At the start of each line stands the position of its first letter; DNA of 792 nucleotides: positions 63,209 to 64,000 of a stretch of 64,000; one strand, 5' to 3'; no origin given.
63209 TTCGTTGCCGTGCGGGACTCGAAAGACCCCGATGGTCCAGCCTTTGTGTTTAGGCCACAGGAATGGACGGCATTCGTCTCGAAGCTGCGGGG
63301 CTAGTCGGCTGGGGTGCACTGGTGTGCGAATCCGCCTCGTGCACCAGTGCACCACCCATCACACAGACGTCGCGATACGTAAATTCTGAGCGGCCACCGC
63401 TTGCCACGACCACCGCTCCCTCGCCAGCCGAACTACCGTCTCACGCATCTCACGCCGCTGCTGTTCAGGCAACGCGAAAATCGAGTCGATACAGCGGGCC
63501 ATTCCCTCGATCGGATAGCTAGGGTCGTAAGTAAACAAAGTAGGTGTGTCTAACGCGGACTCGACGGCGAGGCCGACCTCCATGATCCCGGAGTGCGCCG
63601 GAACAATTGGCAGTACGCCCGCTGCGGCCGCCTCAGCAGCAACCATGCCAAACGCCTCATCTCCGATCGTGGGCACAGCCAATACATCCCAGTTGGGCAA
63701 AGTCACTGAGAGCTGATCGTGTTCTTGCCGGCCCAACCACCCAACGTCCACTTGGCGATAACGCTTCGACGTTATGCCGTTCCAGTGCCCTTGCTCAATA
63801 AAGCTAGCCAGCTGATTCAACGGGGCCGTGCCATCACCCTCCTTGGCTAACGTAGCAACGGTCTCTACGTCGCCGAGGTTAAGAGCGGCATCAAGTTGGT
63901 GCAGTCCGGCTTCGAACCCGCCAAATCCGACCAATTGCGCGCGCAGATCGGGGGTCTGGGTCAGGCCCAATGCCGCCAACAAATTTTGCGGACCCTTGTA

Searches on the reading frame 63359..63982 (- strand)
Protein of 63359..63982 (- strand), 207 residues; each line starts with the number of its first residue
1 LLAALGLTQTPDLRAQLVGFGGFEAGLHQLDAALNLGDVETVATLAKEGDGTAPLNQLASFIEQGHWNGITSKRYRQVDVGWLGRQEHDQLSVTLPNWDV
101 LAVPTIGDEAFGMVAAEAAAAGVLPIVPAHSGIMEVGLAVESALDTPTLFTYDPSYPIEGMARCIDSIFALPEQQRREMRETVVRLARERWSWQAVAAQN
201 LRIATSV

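Call 71: search_protein_families(library=pfam, proteins=[window:63359-63982:-], max_evalue=0.0001)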
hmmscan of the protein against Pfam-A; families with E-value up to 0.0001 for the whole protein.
window:63359-63982:- (207 aa): 2 families
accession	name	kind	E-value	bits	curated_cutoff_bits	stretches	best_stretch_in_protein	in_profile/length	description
PF00534.26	Glycos_transf_1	-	1.5e-08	34.8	26.4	1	78-172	73-159/172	Glycosyl transferases group 1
PF20706.3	GT4-conflict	-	2.9e-05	23.6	26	1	88-198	272-383/385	Family 4 Glycosyltransferase in conflict systems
